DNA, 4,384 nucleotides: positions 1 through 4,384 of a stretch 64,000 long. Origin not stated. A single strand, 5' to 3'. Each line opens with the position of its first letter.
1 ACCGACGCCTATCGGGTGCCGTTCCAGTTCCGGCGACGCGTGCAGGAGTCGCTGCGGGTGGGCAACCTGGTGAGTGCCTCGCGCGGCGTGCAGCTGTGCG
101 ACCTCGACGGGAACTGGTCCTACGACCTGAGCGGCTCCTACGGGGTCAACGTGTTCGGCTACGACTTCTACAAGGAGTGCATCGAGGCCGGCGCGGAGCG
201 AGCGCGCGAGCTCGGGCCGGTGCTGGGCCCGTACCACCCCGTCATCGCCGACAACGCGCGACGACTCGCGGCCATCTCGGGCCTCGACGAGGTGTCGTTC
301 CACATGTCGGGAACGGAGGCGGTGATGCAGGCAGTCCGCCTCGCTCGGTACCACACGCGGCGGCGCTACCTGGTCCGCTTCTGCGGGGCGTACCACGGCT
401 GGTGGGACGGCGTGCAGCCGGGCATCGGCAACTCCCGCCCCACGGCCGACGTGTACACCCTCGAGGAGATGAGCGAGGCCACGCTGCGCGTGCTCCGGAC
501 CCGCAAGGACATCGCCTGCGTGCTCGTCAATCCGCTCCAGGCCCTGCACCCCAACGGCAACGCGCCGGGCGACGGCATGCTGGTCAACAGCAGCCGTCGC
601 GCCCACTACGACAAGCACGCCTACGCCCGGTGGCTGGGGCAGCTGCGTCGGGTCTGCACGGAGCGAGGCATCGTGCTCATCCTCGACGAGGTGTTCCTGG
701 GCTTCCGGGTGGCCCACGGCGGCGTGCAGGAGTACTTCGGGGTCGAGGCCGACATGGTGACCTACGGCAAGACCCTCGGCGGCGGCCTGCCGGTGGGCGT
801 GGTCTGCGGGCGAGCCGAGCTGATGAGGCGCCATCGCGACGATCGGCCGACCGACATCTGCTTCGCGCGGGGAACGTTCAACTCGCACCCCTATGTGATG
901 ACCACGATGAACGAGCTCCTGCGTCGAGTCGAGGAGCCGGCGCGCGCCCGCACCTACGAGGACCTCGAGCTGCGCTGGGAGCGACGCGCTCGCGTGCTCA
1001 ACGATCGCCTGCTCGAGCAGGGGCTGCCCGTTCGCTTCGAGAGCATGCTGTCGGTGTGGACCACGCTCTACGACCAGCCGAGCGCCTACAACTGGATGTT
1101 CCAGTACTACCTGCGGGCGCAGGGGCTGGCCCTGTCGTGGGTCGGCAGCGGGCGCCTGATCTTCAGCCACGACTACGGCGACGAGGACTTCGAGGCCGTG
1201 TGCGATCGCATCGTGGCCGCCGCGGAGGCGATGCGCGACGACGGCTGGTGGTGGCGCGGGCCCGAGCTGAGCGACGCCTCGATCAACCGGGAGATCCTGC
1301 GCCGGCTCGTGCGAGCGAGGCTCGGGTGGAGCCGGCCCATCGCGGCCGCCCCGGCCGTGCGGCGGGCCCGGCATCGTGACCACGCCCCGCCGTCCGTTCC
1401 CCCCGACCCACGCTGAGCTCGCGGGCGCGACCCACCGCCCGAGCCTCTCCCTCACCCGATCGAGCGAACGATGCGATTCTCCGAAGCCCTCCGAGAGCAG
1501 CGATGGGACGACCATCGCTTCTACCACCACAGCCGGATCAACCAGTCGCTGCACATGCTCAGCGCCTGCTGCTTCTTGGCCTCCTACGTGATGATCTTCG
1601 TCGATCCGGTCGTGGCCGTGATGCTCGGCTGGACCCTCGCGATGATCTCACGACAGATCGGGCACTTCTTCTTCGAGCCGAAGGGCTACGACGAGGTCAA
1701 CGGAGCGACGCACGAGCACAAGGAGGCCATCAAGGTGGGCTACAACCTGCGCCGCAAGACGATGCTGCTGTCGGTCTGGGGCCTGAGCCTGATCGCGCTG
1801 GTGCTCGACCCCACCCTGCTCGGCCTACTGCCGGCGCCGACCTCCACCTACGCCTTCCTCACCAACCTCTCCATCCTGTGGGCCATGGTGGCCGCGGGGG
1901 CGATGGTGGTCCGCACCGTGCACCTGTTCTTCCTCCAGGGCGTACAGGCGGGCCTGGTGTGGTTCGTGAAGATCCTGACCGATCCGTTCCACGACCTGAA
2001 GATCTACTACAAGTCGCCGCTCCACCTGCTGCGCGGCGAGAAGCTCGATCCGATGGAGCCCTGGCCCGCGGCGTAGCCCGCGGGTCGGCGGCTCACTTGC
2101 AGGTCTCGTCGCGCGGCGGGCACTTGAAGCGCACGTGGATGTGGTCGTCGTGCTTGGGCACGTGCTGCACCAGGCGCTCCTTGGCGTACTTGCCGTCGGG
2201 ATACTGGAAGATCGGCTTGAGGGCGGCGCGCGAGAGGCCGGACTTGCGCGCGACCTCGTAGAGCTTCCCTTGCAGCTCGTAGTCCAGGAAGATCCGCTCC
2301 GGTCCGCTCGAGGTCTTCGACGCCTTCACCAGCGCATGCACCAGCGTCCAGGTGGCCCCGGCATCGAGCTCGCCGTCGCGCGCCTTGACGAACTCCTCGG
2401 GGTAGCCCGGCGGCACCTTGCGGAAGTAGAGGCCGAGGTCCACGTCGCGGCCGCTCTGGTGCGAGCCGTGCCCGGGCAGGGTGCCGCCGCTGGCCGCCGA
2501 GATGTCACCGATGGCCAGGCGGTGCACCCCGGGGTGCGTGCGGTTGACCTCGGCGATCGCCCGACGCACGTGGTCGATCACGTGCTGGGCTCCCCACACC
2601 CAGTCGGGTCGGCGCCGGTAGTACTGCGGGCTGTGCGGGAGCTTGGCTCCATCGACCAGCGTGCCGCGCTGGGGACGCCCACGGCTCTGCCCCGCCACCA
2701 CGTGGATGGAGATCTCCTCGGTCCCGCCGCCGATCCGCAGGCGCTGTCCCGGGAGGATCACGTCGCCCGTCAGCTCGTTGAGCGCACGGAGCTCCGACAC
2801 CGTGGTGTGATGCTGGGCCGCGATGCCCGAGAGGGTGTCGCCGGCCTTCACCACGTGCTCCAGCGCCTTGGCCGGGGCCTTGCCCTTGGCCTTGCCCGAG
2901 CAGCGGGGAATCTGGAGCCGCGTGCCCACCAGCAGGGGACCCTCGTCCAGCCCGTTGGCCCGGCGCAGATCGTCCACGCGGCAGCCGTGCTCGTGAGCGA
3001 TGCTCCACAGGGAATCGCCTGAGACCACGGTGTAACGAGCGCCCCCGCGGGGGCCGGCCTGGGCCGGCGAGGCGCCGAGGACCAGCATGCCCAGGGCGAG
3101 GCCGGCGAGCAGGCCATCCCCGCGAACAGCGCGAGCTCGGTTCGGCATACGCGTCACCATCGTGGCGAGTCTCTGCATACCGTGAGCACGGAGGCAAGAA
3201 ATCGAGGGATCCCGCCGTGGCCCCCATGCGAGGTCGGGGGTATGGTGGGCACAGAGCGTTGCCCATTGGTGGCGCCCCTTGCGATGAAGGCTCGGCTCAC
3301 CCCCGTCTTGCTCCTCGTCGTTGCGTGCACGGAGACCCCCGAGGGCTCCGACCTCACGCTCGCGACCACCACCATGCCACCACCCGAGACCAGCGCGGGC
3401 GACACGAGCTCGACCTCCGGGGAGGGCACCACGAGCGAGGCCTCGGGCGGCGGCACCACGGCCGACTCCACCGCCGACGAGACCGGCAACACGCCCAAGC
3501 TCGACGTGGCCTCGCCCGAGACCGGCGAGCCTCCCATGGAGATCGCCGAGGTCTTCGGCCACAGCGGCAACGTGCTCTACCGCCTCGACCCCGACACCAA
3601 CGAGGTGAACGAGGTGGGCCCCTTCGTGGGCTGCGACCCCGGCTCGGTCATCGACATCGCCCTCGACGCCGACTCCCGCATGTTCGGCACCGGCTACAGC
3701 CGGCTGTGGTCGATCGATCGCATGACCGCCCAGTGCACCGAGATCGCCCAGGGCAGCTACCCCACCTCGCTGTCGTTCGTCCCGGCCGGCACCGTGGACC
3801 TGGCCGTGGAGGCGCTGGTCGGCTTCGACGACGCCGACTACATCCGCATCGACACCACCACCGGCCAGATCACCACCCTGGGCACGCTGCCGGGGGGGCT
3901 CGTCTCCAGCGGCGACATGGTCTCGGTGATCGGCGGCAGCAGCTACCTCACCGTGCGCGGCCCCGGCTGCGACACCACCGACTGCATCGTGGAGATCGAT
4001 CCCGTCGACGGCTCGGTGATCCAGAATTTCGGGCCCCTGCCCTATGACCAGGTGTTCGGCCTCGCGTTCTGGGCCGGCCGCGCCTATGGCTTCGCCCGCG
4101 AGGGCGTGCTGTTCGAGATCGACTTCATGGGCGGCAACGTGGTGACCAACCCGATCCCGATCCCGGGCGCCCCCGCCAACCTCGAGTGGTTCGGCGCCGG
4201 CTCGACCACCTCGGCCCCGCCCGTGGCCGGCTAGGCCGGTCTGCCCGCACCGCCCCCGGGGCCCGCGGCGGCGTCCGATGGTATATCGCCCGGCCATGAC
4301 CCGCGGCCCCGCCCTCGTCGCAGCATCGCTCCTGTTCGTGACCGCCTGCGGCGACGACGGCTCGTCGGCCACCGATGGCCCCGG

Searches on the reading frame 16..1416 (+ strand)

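Call 87: search_protein_families(library=pfam, proteins=[window:16-1416:+], max_evalue=0.0001)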
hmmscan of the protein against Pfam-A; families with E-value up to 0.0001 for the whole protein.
window:16-1416:+ (466 aa): 1 family
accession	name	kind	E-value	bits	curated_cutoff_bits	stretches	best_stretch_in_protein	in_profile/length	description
PF00202.27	Aminotran_3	-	1e-27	97.4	30.5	1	18-348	12-348/403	Aminotransferase class-III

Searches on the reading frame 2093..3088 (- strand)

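Call 87: search_protein_families(library=pfam, proteins=[window:2093-3088:-], max_evalue=0.0001)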
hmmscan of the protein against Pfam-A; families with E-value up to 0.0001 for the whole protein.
window:2093-3088:- (331 aa): 3 families
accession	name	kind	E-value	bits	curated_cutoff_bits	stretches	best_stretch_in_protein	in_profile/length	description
PF01476.26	LysM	-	7e-30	103.2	20.9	2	78-119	1-42/43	LysM domain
PF03411.18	Peptidase_M74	-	1.8e-14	54.3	25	1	137-331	3-193/240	Penicillin-insensitive murein endopeptidase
PF23473.1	LysM3_LYK4_5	-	1.2e-05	25.8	29.3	0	78-113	5-40/48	LYK4/5 LysM3 domain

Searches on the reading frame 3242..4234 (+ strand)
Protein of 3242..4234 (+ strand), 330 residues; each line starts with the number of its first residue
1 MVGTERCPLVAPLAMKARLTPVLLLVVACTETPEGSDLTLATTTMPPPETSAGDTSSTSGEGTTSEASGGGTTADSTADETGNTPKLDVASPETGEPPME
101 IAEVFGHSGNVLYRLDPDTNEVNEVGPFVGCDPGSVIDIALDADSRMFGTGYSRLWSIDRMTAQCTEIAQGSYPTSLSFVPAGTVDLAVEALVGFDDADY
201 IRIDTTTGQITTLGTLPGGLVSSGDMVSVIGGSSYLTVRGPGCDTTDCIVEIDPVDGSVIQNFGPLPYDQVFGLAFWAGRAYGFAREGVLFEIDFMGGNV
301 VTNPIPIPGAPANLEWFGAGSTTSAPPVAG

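Call 87: search_protein_families(library=pfam, proteins=[window:3242-4234:+], max_evalue=0.0001)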
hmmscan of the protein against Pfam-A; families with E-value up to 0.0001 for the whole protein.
window:3242-4234:+ (330 aa): 1 family
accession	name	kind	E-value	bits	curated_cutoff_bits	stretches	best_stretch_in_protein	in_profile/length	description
PF21959.2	DUF6923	-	2e-05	25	27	0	199-319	62-179/234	Repeat of unknown function (DUF6923)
